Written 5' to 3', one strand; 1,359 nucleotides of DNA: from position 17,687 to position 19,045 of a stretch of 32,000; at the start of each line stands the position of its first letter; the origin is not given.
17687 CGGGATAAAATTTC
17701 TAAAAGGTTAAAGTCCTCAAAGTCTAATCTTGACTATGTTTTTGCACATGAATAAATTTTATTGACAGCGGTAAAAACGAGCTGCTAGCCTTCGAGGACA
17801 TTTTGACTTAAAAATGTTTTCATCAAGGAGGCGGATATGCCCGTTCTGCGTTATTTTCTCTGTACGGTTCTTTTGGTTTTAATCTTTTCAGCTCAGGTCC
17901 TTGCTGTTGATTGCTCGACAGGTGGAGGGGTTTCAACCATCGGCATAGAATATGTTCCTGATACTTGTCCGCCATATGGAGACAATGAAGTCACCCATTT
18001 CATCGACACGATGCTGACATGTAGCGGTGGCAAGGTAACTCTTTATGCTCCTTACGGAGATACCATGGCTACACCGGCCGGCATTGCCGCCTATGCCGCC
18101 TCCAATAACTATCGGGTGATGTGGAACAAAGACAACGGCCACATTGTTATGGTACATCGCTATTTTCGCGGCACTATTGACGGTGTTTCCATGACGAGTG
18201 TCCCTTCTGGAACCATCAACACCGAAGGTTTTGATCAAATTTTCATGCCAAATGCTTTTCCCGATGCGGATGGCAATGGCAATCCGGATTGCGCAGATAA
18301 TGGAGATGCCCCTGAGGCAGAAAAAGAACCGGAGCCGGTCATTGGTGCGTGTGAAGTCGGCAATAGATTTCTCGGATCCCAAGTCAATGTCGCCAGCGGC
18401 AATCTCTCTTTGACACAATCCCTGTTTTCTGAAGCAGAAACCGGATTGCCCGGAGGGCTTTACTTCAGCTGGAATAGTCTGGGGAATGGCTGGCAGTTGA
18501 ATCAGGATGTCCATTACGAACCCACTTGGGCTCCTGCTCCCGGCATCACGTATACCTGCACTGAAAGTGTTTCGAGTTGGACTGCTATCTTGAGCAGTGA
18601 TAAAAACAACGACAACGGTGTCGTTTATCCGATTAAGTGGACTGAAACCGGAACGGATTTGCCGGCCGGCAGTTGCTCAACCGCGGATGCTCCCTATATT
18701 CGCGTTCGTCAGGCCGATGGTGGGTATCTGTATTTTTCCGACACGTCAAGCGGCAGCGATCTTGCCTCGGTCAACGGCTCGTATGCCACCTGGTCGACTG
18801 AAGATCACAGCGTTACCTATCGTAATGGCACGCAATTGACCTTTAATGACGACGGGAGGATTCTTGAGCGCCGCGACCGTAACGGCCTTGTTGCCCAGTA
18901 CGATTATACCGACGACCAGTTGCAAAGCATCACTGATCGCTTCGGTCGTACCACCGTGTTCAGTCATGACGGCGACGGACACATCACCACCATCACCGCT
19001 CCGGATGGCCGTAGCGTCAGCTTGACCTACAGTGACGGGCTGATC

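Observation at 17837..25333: A Sec-signal Rhs toxin is followed by an array of three nested orphan core fragments, with no secretion-system genes in view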

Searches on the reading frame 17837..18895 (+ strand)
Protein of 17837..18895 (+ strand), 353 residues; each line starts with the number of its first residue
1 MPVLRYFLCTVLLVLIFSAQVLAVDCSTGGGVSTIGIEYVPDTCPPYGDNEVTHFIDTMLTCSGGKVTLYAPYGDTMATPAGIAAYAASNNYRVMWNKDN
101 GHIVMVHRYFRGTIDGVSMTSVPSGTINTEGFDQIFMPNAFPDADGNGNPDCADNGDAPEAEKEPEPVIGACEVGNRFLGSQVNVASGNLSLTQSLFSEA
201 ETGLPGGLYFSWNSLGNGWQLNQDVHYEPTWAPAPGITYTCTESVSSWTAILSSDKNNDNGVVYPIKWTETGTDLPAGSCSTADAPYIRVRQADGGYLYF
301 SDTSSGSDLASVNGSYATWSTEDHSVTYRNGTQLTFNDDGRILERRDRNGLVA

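Call 12: find_homologous_proteins(query=window:17906-18886:+, max_evalue=0.001)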
Query seq(327 aa): 2066 candidates shared short words with the query, none scored E <= 0.001.

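Call 19: search_protein_families(library=pfam, proteins=[window:17906-18886:+], max_evalue=10)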
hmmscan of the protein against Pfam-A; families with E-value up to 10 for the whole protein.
seq(327 aa): 1 family
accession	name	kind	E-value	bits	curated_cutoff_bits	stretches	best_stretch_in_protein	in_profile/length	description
PF20148.4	DUF6531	-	0.18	12.6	24.1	1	157-205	1-55/74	Domain of unknown function (DUF6531)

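Call 22: search_protein_representatives(protein=window:17837-18895:+)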
Query: 353 residues. Proteins with E-value up to 0.001 (for the whole library): 73; up to 1e-10: 35; up to 1e-30: 2. The best 73 are listed.
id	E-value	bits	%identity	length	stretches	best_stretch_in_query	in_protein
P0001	6.0e-228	772.9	94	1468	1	1-353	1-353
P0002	1.3e-89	317.7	49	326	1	14-309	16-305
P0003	1.3e-28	117.0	46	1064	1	4-148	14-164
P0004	1.9e-25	106.6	35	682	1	8-236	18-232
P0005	1.7e-24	103.5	40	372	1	8-143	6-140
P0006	2.1e-24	103.2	44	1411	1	4-229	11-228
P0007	2.2e-23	99.8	40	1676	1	10-158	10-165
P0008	3.8e-21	92.5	40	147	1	6-134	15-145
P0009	1.0e-20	91.0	36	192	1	11-169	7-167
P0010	2.7e-20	89.7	37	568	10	84-123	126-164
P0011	7.1e-20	88.3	40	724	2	8-149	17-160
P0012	3.1e-19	86.2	40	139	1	21-127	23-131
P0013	9.2e-19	84.6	42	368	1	12-155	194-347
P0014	4.6e-18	82.3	36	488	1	8-158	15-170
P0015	6.3e-18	81.9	37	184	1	7-163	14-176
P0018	1.1e-17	81.1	35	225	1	7-158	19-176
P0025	1.1e-13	67.9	37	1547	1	3-135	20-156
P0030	5.6e-12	62.3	35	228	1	7-158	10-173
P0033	5.9e-11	59.0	34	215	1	10-175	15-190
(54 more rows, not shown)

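Call 36: search_protein_families(library=pfam, alignment_id=A2, max_evalue=0.001)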
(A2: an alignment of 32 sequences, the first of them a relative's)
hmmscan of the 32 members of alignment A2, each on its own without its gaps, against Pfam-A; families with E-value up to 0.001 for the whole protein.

A. member 1, P0001 (1468 aa): 3 families
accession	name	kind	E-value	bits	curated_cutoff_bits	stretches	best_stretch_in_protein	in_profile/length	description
PF05593.20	RHS_repeat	-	3.5e-99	324.1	22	15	669-705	1-37/38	RHS Repeat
PF25023.1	TEN_YD-shell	-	1.5e-14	53.5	50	1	564-693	22-154/909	Teneurin YD-shell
PF03527.20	RHS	-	6.6e-11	42.3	27.9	1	1276-1308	5-37/38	RHS protein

B. families by the number of members that match (of 32 scanned): 8 families
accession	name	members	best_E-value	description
PF20148.4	DUF6531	20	2e-21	Domain of unknown function (DUF6531)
PF05593.20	RHS_repeat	19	2.9e-100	RHS Repeat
PF25023.1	TEN_YD-shell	7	1.5e-14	Teneurin YD-shell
PF03527.20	RHS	4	4.8e-18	RHS protein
PF11617.13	Cu-binding_MopE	1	1.5e-37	Putative metal-binding motif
PF18884.5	TSP3_bac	1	6.6e-12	Bacterial TSP3 repeat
PF02412.23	TSP_3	1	1.7e-08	Thrombospondin type 3 repeat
PF24085.1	DUF7370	1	0.00057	Family of unknown function (DUF7370)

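Call 48: find_encoding_contigs(protein=P0001, flank=10000, max_places=6)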
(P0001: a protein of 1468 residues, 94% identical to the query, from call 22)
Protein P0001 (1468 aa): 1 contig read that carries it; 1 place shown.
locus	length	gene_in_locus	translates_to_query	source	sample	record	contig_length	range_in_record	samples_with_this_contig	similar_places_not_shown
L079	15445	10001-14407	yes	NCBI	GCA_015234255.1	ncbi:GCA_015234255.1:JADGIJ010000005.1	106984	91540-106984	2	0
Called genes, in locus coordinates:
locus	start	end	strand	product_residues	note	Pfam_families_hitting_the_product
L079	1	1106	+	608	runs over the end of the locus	PF13185:GAF_2 (faint), PF01590:GAF, PF25973:BSH_CzcB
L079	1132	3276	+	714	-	-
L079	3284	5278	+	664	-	PF07517:SecA_DEAD, PF00270:DEAD (faint), PF01043:SecA_PP_bind, PF21090:P-loop_SecA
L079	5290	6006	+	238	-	PF25973:BSH_CzcB, PF25954:Beta-barrel_RND_2 (weak)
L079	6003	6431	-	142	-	PF00571:CBS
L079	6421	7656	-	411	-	PF00999:Na_H_Exchanger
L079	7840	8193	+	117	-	PF00805:Pentapeptide (weak)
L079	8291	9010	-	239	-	PF05735:TSP_C, PF07589:PEP_exosort_dom (weak)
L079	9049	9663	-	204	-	PF07589:PEP_exosort_dom (weak)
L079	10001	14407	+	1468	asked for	PF25023:TEN_YD-shell, PF05593:RHS_repeat (weak), PF25023:TEN_YD-shell, PF05593:RHS_repeat, PF25023:TEN_YD-shell, PF05593:RHS_repeat, PF25023:TEN_YD-shell, PF03527:RHS, +5 more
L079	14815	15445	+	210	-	PF03527:RHS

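Call 59: find_encoding_contigs(protein=P0005, flank=6000, max_places=3)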
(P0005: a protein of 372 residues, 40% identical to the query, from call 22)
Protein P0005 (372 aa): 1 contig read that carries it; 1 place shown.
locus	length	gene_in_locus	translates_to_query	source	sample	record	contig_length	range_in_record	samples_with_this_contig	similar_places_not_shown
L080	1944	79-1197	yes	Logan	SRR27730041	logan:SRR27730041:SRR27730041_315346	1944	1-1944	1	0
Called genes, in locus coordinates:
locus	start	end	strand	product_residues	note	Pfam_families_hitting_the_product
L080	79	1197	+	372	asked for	-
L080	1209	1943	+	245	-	?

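Call 60: find_encoding_contigs(protein=P0007, flank=8000, max_places=3)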
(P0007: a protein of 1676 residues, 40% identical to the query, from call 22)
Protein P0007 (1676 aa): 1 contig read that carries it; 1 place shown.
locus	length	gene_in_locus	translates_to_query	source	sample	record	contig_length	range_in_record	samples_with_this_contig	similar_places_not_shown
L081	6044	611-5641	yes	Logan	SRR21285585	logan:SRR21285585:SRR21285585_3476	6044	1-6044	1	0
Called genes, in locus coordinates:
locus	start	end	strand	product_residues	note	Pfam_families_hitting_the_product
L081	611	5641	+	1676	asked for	PF11617:Cu-binding_MopE, PF20148:DUF6531, PF25023:TEN_YD-shell, PF05593:RHS_repeat, PF25023:TEN_YD-shell, PF25023:TEN_YD-shell, PF05593:RHS_repeat, PF25023:TEN_YD-shell, +2 more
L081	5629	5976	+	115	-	-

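Call 61: find_encoding_contigs(protein=P0025, flank=8000, max_places=3)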
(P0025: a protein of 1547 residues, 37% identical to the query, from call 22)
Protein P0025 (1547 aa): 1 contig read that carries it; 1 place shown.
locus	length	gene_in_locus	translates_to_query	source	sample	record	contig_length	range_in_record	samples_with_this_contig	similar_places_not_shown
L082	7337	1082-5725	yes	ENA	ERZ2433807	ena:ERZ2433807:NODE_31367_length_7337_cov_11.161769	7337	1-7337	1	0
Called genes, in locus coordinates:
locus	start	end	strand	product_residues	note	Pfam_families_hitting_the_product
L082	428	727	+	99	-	PF14520:HHH_5 (faint), PF14716:HHH_8 (faint), PF12826:HHH_2 (faint), PF12836:HHH_3, PF00633:HHH (weak)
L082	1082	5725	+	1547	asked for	PF20148:DUF6531, PF25023:TEN_YD-shell, PF05593:RHS_repeat, PF25023:TEN_YD-shell (weak), PF03527:RHS, PF25023:TEN_YD-shell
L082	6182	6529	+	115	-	-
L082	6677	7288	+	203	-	PF05685:Uma2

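Call 103: find_encoding_contigs(protein=P0030, flank=3000, max_places=2)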
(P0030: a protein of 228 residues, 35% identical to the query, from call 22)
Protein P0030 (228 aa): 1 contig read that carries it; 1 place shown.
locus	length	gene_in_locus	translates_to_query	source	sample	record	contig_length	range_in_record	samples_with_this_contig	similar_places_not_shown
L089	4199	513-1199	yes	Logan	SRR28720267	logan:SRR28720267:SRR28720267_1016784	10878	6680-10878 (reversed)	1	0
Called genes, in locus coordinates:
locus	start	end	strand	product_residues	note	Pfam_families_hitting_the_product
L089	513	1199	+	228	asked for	-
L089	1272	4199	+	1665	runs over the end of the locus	PF20148:DUF6531, PF25023:TEN_YD-shell (weak), PF05593:RHS_repeat (weak), PF05593:RHS_repeat (weak), PF25023:TEN_YD-shell, PF05593:RHS_repeat, PF25023:TEN_YD-shell, PF13620:CarboxypepD_reg (weak), +2 more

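Call 104: find_encoding_contigs(protein=P0009, flank=3000, max_places=2)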
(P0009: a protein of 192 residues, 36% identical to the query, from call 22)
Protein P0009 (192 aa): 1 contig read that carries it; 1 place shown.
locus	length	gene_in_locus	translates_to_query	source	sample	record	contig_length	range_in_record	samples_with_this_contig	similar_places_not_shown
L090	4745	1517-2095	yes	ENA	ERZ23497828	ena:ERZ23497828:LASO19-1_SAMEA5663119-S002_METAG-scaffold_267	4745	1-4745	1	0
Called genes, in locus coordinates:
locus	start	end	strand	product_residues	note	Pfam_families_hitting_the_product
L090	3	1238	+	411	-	?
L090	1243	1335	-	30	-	-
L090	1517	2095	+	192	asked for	-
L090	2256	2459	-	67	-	-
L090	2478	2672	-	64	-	-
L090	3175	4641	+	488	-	PF25023:TEN_YD-shell (weak), PF05593:RHS_repeat (weak), PF25023:TEN_YD-shell (weak)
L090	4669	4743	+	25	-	?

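Call 107: find_encoding_contigs(protein=P0018, flank=4000, max_places=2)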
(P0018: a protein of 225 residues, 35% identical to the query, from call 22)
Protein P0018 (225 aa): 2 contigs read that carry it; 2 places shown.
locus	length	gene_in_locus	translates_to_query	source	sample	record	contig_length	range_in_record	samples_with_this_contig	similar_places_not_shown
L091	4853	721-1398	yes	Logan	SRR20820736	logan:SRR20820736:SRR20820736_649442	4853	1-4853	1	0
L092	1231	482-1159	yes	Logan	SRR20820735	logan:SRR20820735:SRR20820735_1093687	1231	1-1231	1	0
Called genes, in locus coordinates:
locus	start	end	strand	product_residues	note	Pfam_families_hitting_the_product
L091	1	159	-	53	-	?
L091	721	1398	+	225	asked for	-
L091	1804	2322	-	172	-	-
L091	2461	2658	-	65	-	-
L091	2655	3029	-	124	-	-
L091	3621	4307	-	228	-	-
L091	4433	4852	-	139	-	?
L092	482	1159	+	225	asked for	-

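Call 108: find_encoding_contigs(protein=P0033, flank=4000, max_places=2)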
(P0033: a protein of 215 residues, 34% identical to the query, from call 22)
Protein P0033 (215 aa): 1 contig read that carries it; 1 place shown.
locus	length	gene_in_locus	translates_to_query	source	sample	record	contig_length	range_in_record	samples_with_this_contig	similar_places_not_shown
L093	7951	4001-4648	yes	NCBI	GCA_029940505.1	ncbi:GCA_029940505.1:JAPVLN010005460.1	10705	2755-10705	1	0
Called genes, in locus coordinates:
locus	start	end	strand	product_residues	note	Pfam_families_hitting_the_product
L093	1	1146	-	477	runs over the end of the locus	PF14537:Cytochrom_c3_2 (faint), PF13435:Cytochrome_C554 (faint), PF14522:Cytochrome_C7 (faint), PF11783:Cytochrome_cB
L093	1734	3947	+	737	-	PF21174:Glce_b_sandwich (faint), PF18884:TSP3_bac (weak)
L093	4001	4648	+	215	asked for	-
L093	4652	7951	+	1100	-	?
